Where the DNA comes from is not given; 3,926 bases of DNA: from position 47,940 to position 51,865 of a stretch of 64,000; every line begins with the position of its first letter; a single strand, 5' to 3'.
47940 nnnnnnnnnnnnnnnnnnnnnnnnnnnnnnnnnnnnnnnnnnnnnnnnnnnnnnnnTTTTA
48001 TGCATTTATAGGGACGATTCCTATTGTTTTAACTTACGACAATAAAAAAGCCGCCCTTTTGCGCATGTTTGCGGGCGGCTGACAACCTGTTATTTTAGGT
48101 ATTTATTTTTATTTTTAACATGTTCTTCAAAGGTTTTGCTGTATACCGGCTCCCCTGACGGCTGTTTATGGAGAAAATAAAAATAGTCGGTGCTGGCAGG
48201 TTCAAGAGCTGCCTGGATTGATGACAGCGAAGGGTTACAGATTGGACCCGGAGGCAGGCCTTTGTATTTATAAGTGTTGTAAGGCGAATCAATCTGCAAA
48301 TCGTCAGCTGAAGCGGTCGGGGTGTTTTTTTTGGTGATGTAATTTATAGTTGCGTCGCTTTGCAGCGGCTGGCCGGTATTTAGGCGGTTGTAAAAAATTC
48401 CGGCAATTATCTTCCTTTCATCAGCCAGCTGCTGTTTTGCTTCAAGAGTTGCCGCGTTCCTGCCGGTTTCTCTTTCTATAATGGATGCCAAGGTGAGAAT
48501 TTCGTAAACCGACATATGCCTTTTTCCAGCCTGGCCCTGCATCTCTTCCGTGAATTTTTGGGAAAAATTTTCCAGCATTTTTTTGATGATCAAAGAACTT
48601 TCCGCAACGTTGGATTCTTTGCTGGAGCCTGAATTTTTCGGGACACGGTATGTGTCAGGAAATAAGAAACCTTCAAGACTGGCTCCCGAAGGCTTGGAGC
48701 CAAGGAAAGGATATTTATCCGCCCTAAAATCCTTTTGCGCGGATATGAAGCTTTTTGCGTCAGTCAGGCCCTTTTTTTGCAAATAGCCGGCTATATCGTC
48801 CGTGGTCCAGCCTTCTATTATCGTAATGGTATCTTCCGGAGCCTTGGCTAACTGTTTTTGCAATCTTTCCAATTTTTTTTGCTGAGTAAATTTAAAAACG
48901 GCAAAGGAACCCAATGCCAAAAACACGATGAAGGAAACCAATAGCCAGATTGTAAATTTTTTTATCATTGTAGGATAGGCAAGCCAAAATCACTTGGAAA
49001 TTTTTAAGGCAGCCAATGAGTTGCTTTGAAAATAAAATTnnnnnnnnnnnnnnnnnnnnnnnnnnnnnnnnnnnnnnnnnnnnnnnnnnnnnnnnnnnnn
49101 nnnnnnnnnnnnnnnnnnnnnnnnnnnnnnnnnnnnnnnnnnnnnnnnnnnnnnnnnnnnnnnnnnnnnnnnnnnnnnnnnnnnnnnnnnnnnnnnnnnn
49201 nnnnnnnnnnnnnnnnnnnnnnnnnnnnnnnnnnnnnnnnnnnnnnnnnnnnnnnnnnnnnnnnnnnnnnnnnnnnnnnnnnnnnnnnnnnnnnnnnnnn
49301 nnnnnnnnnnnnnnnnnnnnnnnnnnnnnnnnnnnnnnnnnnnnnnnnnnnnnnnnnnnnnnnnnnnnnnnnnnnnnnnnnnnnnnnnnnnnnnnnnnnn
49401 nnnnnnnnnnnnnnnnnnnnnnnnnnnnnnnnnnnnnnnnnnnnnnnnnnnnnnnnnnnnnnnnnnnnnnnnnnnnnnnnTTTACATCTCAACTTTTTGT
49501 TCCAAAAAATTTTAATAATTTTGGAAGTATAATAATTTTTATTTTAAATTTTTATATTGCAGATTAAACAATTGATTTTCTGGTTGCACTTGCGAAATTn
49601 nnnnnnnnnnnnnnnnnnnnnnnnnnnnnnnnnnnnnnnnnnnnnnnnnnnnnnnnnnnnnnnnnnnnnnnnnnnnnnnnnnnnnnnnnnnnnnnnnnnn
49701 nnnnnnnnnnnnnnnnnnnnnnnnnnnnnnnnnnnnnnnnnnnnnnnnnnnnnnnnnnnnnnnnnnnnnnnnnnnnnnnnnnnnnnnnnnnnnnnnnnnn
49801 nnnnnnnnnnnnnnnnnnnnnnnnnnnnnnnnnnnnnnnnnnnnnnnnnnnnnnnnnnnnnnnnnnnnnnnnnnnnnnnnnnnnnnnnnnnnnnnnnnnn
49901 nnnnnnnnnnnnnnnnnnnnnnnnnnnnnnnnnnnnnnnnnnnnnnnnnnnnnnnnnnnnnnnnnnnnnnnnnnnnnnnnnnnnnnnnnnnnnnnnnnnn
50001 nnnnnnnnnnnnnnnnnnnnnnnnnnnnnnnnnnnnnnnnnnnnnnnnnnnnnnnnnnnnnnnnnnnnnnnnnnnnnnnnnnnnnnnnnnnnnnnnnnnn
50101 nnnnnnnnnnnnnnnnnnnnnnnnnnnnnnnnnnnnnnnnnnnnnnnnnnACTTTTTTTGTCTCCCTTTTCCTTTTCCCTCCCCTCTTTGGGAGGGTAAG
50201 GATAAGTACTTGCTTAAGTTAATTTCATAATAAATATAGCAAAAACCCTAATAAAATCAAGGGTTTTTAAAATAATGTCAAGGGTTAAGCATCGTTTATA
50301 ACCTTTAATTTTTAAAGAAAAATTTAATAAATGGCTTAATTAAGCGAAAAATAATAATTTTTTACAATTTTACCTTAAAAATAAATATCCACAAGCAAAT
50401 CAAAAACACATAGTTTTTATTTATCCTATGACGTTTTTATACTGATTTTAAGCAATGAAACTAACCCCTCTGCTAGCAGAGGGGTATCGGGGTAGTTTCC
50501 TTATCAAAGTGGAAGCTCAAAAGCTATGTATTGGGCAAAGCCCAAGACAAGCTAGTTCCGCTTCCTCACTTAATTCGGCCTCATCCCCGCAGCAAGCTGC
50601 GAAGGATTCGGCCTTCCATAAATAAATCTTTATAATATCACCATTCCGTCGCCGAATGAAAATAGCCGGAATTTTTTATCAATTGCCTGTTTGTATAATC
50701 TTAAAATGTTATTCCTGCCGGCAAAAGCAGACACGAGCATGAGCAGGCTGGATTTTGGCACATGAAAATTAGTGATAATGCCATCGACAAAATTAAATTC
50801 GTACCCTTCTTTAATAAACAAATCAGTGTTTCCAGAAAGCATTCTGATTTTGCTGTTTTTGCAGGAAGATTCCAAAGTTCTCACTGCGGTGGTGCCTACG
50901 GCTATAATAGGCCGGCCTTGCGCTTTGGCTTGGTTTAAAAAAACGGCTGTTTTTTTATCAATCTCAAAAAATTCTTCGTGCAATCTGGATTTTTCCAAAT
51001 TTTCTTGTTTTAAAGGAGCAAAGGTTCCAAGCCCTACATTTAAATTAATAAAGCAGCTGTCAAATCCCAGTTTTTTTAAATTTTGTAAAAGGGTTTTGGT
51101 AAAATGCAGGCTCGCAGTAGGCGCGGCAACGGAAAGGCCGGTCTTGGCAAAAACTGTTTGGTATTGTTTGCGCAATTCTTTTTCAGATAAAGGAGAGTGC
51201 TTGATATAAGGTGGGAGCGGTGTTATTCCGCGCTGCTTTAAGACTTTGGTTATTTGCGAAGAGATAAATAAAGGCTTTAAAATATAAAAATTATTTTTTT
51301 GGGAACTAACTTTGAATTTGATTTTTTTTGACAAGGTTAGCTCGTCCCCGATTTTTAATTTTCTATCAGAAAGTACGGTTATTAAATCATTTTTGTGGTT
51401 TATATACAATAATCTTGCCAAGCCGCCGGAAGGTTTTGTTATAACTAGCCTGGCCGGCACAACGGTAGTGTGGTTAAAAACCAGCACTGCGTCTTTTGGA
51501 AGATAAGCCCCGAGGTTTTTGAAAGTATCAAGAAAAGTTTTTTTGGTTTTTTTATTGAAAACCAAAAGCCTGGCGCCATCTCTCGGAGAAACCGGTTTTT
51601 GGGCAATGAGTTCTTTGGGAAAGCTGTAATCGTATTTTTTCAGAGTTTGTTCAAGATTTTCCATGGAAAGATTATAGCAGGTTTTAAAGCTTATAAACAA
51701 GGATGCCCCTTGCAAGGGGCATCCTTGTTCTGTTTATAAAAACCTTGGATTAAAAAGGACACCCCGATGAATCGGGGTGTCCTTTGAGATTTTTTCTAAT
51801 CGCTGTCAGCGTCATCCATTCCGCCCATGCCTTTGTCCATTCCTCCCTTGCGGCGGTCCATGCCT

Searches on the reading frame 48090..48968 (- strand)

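Call 46: search_protein_families(library=pfam, proteins=[window:48090-48968:-], max_evalue=0.0001)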
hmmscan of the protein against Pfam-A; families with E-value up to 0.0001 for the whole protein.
window:48090-48968:- (292 aa): 1 family
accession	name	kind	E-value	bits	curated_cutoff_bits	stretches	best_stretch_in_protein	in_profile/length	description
PF02618.21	YceG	-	6e-68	229.7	32.4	1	25-289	46-275/275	YceG-like family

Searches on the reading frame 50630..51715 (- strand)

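Call 46: search_protein_families(library=pfam, proteins=[window:50630-51715:-], max_evalue=0.0001)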
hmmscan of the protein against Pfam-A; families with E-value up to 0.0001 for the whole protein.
window:50630-51715:- (361 aa): 1 family
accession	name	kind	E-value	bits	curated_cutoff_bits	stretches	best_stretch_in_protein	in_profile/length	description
PF02547.20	Queuosine_synth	-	1.4e-106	356.7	25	1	25-360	1-322/322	Queuosine biosynthesis protein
